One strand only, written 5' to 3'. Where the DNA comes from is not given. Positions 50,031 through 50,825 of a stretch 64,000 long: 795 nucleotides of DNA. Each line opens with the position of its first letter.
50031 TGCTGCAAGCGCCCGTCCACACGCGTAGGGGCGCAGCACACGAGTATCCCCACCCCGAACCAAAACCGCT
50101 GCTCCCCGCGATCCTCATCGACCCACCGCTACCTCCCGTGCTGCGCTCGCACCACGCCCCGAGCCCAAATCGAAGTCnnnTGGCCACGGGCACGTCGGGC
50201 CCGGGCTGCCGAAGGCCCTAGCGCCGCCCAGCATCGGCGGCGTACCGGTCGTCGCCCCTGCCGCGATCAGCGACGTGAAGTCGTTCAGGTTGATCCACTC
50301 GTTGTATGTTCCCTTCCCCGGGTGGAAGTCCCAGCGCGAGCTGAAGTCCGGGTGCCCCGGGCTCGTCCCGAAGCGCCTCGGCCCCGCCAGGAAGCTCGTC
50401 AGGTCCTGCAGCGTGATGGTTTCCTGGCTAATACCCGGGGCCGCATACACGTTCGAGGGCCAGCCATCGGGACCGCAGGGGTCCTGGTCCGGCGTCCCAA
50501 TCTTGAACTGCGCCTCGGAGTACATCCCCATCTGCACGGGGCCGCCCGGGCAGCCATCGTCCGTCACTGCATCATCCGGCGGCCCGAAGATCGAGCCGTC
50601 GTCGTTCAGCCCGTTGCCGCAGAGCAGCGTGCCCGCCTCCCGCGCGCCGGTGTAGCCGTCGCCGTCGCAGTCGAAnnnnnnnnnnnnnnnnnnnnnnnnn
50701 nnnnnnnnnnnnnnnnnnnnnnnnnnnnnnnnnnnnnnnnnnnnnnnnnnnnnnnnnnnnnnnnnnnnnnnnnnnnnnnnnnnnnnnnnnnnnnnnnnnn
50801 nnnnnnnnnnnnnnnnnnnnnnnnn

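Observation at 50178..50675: A ~165-aa Cys-containing C-terminal module I cannot place in a named family, shared by four secreted paralogs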

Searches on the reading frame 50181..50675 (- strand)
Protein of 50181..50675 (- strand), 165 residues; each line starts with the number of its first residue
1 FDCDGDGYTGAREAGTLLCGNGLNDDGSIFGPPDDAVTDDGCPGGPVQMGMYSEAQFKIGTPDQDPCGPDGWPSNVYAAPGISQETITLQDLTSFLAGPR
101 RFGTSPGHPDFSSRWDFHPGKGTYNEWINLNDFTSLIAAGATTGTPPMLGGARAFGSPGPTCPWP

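Call 7: search_solved_structures(query=window:50181-50675:-, max_evalue=10, show_alignments=2)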
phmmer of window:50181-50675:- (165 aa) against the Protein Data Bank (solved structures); distinct sequences matched with E-value up to 10: 0.

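Call 10: find_homologous_proteins(query=A2, max_evalue=0.001)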
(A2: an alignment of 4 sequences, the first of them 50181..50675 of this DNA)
Query A2 (4 sequences) (165 aa, profile of the alignment): 238 proteins with E <= 0.001 among 8000 candidates; the best 120 are listed.
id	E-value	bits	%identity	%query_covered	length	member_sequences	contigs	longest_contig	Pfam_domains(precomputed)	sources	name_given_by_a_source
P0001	1.3e-69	252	41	96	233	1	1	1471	PF02412.24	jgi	jgi:hypothetical protein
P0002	7.3e-69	250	39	93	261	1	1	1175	-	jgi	jgi:hypothetical protein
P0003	5.4e-65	237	43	100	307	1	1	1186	-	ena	-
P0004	7.0e-65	237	46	99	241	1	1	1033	PF02412.24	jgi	jgi:hypothetical protein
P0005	9.1e-65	236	39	96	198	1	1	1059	PF02412.24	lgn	-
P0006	1.9e-64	235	42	95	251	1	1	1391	-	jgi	jgi:hypothetical protein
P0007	1.4e-63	232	42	98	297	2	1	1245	-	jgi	jgi:hypothetical protein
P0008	1.1e-62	230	44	93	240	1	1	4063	-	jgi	jgi:hypothetical protein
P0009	1.3e-62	229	44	76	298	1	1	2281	-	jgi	-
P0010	2.0e-62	229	35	96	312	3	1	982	-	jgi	jgi:hypothetical protein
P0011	4.4e-62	228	40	93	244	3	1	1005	PF02412.24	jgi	jgi:hypothetical protein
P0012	7.3e-62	227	42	97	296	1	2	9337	PF02412.24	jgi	jgi:hypothetical protein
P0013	2.9e-61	225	41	95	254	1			PF02412.24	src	-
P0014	1.0e-60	223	38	91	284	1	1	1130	-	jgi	jgi:hypothetical protein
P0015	8.0e-60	220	48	100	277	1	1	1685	PF01833.31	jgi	-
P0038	1.7e-50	190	61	100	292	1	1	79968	-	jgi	jgi:hypothetical protein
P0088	1.4e-33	135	49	98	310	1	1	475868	PF07705.18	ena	-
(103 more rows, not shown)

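Call 21: predict_structure(alignment_id=A3)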
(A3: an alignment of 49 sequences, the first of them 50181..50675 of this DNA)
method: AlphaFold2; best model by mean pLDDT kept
length: 165 residues; sequences in the alignment: 49
mean_pLDDT: 59.8   pTM: 0.36
mean pLDDT of the five models: 59.8, 59.7, 57.5, 54.9, 54.6
residues with pLDDT >= 90: 0; 70-90: 24; 50-70: 111; < 50: 30
segments of 3 or more residues with pLDDT < 50: 32-34, 70-85, 119-126
pLDDT, mean of each block of 10 residues (from residue 1): 61 66 58 56 76 68 57 40 51 66 68 60 50 65 57 62 52
secondary structure, 60 per line:
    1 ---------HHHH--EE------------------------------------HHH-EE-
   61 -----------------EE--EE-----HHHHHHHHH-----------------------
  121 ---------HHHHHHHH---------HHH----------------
elements in order: H10-13 H89-97 H130-137
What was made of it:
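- Tried and rejected: Too poor to use (pLDDT 60; call 21).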

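Call 23: search_protein_representatives(alignment_id=A3)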
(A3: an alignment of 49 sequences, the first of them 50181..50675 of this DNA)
Query: 49 sequences, 160 profile positions. Proteins with E-value up to 0.001 (for the whole library): 814; up to 1e-10: 681; up to 1e-30: 231. The best 150 are listed.
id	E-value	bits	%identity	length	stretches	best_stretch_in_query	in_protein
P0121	1.6e-75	268.8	-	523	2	4-159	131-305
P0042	9.8e-73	259.8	-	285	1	2-160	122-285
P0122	6.6e-71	253.8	-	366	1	2-160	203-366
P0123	9.7e-70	250.0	-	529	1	3-159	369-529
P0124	1.3e-69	249.7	-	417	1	2-158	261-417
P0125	2.6e-69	248.6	-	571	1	2-160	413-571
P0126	8.4e-69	247.0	-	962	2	2-159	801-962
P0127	3.0e-68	245.2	-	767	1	2-160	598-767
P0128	3.3e-68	245.1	-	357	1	3-160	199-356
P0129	1.2e-67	243.2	-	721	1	2-159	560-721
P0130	1.9e-67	242.6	-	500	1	3-159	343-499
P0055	3.5e-67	241.7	-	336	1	2-158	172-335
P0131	4.2e-67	241.5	-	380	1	2-156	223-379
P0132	1.5e-66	239.7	-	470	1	3-160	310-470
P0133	3.1e-66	238.6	-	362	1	3-160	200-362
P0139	2.8e-63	229.0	-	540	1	2-158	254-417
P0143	4.9e-62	225.0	-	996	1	2-158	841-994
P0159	1.6e-58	213.6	-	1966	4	3-157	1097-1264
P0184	4.5e-55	202.4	-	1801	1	2-159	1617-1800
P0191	1.1e-54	201.1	-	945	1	3-159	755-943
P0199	3.6e-53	196.2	-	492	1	2-159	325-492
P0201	5.9e-53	195.5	-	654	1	2-158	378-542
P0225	8.8e-48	178.7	-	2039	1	2-159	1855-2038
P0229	1.4e-45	171.5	-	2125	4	28-158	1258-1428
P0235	2.0e-42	161.2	-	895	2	3-158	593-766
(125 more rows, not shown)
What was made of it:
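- Family size and conservation: 814, 681 and 231 clusters at 50% identity at E<=1e-3, 1e-10 and 1e-30 (call 23).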

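Call 24: fold_search(model_id=the predicted structure, library=pdb)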
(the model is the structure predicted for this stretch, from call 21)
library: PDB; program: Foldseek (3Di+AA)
matches with E <= 10: 1; with E <= 0.001: 0
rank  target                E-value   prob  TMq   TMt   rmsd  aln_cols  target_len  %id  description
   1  5k39_B                7.0e+00  0.04  0.19  0.20   5.6        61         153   20  THE TYPE II COHESIN DOCKERIN COMPLEX FROM CLOSTRIDIUM THERMOCELLUM (released 2017-03-29)
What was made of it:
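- On Dockerin type I (PF00404): The low-confidence first model gave 5k39_B at E=7 (call 24).
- Tried and rejected: Its single Foldseek hit, a type II cohesin-dockerin chain at E=7, is not evidence (call 24).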

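Call 25: search_solved_structures(query=A3, max_evalue=10, show_alignments=4)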
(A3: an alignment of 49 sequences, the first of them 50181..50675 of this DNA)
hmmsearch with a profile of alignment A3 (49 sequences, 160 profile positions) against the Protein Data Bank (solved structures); distinct sequences matched with E-value up to 10: 0.

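Call 26: search_protein_families(library=pfam, alignment_id=A3, max_evalue=10)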
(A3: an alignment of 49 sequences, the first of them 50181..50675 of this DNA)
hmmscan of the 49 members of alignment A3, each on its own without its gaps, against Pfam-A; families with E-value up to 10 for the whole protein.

A. member 1, window:50181-50675:- (165 aa): 0 families

B. families by the number of members that match (of 49 scanned): 8 families
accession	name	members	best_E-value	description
PF18884.5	TSP3_bac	13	0.00073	Bacterial TSP3 repeat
PF24784.1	Temptin_C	2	0.41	Temptin C-terminal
PF17218.8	CBX7_C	1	0.12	CBX family C-terminal motif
PF19006.5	DUF5735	1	0.13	Family of unknown function (DUF5735)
PF19690.4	DUF6191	1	0.17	Family of unknown function (DUF6191)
PF10285.15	Luciferase_cat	1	0.26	Luciferase catalytic domain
PF02412.23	TSP_3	1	0.29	Thrombospondin type 3 repeat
PF21424.3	DTP-pb9_A-dom_C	1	9.6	Distal tail protein pb9, A domain C-terminal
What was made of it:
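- On TSP3 / bacterial TSP3 repeat: It falls on the acidic leader and not on the core (call 26).
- Closest known: TSP3 / bacterial TSP3 repeats and acidic double-disulfide repeats. Different: The 115-aa core has no such match (call 26).
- The leading part is acidic and repeat-like, and attracts TSP3_bac hits (call 26).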

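Call 36: search_protein_families(library=pfam, alignment_id=A5, max_evalue=0.0001)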
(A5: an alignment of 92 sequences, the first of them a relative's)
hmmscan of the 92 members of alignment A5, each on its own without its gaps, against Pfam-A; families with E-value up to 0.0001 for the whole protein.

A. member 1, P0003 (307 aa): 0 families

B. families by the number of members that match (of 92 scanned): 24 families
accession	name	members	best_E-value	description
PF02412.23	TSP_3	27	1.6e-31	Thrombospondin type 3 repeat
PF07676.18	PD40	4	8.7e-14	WD40-like Beta Propeller Repeat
PF01839.29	FG-GAP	3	5.2e-33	FG-GAP repeat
PF13229.12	Beta_helix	3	1.3e-09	Right handed beta helix region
PF18884.5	TSP3_bac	3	2.9e-06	Bacterial TSP3 repeat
PF07995.17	GSDH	2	3.7e-39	Glucose / Sorbosone dehydrogenase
PF02012.26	BNR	2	8.8e-10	BNR/Asp-box repeat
PF00082.27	Peptidase_S8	1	1.1e-33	Subtilase family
PF05593.20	RHS_repeat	1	3.6e-12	RHS Repeat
PF13517.12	FG-GAP_3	1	8.6e-12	FG-GAP-like repeat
PF01483.27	P_proprotein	1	1.3e-11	Proprotein convertase P-domain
PF05048.19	NosD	1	4e-11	Periplasmic copper-binding protein (NosD)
PF10282.15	Lactonase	1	3.6e-10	Lactonase, 7-bladed beta-propeller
PF21783.3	YNCE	1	3.5e-09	YNCE-like beta-propeller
PF13088.12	BNR_2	1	9.1e-09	BNR repeat-like domain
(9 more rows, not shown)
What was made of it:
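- It is present on a broad swathe of the exoproteome (call 36). The module is maintained across unrelated passengers (call 36).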

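Call 40: find_related_loci(query=A2, collection=genome_contigs, flank=4000)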
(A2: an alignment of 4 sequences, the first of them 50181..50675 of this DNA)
Query A2 (165 aa) in genome_contigs; peptide patterns used: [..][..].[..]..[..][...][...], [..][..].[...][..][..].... (x = any residue, [..] = any of these).
598 stretches matched a pattern (row limit reached: there are more); 4 encode a relative of the query (tblastn E <= 1e-3); 4 distinct loci.
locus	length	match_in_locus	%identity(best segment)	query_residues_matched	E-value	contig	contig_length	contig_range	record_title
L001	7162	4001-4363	42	2-165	5e-30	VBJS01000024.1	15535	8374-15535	MAG: Chloroflexi bacterium isolate CF_162 14_1009_16_40cm_scaffold_18609, whole genome shotgun sequence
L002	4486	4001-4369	40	1-164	2e-27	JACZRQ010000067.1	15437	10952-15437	MAG: Chloroflexota bacterium isolate B103T1B8 B103T1B8_NODE6894, whole genome shotgun sequence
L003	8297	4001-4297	41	55-162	9e-20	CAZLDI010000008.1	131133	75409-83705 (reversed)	MAG TPA_asm: uncultured Dehalococcoidia bacterium isolate SRP119689_co1_231 genome assembly, contig: NODE_100_length_131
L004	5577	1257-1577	38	50-161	6e-19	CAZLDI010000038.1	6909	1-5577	MAG TPA_asm: uncultured Dehalococcoidia bacterium isolate SRP119689_co1_231 genome assembly, contig: NODE_17870_length_6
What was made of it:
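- Tried and rejected: The 4-sequence alignment was back-translated from the acidic repeats and recovered only 4 loci (call 40).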

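Call 42: find_encoding_contigs(protein=P0199, flank=10000, max_places=4)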
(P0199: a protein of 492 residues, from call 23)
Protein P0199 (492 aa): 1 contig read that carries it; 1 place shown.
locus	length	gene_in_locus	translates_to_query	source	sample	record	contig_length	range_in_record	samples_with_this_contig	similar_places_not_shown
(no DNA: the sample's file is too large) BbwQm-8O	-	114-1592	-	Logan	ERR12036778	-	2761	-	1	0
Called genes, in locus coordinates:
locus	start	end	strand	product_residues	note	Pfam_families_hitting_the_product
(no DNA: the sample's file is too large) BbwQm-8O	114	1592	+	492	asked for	PF02412:TSP_3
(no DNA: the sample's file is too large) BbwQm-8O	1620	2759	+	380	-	?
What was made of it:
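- Tried and rejected: P4 gave only a short Logan contig without DNA (call 42).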

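Call 53: find_encoding_contigs(protein=P0088, flank=10000, max_places=2)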
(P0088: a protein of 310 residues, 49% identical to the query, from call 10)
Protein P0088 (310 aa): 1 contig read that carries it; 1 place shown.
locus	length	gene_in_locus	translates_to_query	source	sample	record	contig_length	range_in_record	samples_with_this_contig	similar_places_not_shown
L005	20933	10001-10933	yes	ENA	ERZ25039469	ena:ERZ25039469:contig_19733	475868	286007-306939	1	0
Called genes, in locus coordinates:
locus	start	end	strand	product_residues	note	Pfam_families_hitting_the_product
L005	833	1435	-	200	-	-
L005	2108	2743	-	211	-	PF00583:Acetyltransf_1, PF13508:Acetyltransf_7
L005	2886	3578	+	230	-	PF00483:NTP_transferase, PF12804:NTP_transf_3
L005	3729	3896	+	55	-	-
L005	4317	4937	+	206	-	PF00441:Acyl-CoA_dh_1 (faint)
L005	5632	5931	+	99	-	PF00441:Acyl-CoA_dh_1, PF08028:Acyl-CoA_dh_2 (weak)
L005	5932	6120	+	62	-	PF00441:Acyl-CoA_dh_1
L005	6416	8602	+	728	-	-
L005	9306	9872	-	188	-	-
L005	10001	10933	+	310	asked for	PF07705:CARDB (weak)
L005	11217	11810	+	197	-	PF07452:CHRD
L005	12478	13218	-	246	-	-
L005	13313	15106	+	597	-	-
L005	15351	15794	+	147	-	-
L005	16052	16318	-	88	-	-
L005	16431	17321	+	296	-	-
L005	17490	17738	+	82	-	-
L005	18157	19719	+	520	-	PF00133:tRNA-synt_1, PF09334:tRNA-synt_1g (faint)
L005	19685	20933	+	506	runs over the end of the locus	PF00133:tRNA-synt_1, PF09334:tRNA-synt_1g (weak), PF08264:Anticodon_1, PF19302:DUF5915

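Call 54: find_encoding_contigs(protein=P0038, flank=10000, max_places=2)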
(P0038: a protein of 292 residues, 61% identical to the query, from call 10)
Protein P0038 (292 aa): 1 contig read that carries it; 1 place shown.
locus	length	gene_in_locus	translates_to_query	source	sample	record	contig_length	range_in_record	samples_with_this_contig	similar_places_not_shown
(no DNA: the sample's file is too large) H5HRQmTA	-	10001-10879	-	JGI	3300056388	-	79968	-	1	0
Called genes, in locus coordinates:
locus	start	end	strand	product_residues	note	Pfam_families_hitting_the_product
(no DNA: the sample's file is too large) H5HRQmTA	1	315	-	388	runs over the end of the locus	PF00108:Thiolase_N, PF02803:Thiolase_C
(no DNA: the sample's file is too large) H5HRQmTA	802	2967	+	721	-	PF02412:TSP_3 (faint)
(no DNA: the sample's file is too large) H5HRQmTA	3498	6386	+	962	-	PF05048:NosD, PF13229:Beta_helix (weak)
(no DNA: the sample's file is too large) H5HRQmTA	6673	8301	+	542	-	-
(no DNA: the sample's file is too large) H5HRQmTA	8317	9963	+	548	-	-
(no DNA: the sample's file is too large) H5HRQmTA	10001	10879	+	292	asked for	-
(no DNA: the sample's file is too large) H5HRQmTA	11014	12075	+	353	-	PF10092:DUF2330 (weak)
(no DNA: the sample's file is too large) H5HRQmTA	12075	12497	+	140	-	PF13473:Cupredoxin_1, PF07731:Cu-oxidase_2 (faint), PF00127:Copper-bind (weak)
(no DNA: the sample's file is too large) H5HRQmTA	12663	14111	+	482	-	PF00171:Aldedh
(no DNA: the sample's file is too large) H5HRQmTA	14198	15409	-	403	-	PF00389:2-Hacid_dh, PF02826:2-Hacid_dh_C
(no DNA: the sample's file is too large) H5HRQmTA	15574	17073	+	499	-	PF00171:Aldedh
